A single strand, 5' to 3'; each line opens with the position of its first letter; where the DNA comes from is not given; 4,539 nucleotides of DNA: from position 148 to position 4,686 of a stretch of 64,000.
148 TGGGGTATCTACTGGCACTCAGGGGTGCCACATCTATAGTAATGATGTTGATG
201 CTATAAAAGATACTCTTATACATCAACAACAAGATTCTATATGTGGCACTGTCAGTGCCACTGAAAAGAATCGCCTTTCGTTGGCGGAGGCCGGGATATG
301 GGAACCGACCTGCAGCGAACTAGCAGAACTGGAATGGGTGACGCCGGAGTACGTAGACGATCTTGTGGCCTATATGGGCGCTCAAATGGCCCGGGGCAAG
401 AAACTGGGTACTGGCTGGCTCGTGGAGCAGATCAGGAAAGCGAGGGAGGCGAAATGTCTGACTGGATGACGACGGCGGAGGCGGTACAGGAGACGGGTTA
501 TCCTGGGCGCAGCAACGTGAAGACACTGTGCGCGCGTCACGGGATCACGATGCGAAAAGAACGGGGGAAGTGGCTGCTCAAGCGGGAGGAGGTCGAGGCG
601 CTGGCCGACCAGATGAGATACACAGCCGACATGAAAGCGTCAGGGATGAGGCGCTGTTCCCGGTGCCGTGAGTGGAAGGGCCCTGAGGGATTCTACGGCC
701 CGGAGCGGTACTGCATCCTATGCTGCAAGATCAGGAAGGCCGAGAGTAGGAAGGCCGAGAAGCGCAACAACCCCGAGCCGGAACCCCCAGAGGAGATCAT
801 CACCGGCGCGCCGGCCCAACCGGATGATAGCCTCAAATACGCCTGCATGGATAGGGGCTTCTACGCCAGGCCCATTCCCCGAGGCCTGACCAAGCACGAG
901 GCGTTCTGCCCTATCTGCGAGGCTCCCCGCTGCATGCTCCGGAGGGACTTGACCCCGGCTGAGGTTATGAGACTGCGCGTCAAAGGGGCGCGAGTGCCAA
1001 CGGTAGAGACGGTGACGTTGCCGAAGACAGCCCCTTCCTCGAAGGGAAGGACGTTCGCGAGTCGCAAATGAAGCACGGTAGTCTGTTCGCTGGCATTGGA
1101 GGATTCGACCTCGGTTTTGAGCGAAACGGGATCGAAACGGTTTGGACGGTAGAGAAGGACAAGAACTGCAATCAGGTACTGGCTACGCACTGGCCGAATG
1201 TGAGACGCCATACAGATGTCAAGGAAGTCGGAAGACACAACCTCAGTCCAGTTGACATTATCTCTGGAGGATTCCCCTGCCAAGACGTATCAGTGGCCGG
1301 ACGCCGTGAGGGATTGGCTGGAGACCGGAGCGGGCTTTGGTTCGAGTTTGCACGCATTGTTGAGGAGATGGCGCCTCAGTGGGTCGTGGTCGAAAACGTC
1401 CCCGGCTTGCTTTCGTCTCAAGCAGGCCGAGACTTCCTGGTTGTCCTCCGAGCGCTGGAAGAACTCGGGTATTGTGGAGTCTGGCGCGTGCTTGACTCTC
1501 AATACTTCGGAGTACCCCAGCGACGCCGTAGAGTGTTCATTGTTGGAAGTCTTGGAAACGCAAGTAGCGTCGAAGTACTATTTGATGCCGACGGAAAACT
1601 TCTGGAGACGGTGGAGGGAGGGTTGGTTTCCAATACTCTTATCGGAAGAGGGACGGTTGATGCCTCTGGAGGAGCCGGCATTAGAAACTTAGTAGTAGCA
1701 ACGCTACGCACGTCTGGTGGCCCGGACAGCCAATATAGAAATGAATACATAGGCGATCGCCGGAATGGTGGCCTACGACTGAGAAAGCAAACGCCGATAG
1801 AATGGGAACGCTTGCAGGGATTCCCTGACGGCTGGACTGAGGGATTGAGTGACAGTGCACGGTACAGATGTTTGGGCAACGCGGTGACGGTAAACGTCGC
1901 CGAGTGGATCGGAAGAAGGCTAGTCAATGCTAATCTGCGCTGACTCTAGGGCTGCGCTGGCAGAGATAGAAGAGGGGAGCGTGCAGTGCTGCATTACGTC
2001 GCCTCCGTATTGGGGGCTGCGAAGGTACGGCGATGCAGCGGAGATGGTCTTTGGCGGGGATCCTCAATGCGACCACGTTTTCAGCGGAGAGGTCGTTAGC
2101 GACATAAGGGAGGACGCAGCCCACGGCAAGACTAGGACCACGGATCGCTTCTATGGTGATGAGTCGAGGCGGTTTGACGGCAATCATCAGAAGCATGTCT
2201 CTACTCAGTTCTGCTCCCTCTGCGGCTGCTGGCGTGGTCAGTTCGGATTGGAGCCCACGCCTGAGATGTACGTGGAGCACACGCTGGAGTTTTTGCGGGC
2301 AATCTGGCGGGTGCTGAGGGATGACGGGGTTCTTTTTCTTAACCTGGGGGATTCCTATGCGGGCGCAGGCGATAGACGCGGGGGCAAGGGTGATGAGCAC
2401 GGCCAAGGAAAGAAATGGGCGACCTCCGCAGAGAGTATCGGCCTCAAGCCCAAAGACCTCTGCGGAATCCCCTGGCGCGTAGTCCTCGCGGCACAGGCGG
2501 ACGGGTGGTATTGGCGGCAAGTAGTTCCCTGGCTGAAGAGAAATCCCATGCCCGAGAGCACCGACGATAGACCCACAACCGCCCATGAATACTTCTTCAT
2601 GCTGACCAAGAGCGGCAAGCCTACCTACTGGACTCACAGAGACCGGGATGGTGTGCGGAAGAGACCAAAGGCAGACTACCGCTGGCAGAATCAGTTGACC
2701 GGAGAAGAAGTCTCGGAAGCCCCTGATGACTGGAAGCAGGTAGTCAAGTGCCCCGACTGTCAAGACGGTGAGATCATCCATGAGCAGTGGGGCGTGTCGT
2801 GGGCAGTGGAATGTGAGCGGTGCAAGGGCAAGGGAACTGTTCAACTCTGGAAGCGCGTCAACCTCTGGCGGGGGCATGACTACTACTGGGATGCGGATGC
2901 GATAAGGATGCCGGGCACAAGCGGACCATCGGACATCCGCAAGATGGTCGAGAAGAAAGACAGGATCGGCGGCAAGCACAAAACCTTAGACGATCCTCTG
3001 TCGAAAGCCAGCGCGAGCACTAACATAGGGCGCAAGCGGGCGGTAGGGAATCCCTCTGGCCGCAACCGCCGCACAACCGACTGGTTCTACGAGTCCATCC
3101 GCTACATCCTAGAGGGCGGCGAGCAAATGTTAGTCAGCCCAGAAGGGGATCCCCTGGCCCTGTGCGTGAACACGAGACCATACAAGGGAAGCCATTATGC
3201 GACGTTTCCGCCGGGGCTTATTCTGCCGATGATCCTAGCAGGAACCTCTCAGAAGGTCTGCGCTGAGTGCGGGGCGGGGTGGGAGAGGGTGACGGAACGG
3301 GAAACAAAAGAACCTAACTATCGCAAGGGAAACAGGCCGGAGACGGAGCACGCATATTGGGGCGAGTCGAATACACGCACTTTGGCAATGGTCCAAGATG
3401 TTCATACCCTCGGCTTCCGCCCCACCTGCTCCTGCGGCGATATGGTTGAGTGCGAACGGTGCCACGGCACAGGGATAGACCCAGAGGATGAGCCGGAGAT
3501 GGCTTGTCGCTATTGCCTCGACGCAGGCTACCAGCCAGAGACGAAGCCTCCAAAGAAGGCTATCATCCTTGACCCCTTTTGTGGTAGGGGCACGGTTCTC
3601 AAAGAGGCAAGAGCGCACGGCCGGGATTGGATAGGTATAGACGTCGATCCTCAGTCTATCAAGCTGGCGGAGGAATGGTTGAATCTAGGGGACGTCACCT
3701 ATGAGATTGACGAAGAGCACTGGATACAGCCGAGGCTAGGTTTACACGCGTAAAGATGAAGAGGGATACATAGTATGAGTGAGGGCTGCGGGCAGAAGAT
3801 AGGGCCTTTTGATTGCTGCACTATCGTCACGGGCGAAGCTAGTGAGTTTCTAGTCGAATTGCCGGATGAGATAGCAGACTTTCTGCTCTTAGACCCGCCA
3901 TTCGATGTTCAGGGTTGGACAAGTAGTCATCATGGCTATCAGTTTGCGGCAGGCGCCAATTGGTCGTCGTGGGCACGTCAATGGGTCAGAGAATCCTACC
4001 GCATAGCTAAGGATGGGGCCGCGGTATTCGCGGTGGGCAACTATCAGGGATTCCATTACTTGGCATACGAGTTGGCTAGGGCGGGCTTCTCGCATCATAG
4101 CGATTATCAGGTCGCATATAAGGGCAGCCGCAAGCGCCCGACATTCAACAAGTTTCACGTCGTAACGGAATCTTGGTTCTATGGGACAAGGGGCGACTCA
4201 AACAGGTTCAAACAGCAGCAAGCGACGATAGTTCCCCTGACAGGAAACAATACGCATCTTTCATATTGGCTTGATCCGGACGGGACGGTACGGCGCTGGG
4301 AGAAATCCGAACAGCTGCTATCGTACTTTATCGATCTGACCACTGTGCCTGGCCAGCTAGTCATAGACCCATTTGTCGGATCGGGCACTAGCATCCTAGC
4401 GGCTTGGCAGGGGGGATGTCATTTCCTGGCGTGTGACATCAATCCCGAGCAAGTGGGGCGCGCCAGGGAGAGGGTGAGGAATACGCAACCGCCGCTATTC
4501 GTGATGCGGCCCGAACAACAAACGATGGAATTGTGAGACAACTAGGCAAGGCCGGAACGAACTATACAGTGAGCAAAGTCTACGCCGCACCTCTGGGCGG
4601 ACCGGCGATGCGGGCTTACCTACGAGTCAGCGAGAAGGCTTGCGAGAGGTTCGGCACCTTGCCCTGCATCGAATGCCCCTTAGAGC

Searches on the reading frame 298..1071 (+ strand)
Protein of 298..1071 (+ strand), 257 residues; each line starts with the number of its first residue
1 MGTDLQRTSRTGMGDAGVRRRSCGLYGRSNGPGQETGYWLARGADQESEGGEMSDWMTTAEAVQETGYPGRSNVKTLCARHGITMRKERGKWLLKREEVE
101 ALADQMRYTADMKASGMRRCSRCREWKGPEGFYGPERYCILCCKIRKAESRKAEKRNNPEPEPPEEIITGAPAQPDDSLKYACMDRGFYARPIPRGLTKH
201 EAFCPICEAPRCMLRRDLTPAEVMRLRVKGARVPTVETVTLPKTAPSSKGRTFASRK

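Call 18: search_protein_families(library=pfam, max_evalue=0.01, proteins=[window:298-1071:+])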
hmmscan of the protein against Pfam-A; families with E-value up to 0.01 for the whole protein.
window:298-1071:+ (257 aa): 1 family
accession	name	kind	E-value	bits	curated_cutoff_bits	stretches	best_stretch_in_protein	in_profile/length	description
PF12728.13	HTH_17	-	0.00039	21.1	27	1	56-105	1-49/51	Helix-turn-helix domain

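Call 72: find_encoding_contigs(protein=window:298-1071:+, flank=10000, max_places=2)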
Protein window:298-1071:+ (257 aa): no gene with exactly this product is on record in the collection.

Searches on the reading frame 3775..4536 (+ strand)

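Call 18: search_protein_families(library=pfam, max_evalue=0.01, proteins=[window:3775-4536:+])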
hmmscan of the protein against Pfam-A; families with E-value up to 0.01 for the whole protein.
window:3775-4536:+ (253 aa): 3 families
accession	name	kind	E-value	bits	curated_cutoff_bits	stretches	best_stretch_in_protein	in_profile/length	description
PF01555.25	N6_N4_Mtase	-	8e-15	55.8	26.7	1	35-227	2-216/221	DNA methylase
PF02086.21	MethyltransfD12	-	0.00036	20.8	22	0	193-236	21-64/253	D12 class N6 adenine-specific DNA methyltransferase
PF13649.12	Methyltransf_25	-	0.0087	17.2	27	0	198-239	3-46/97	Methyltransferase domain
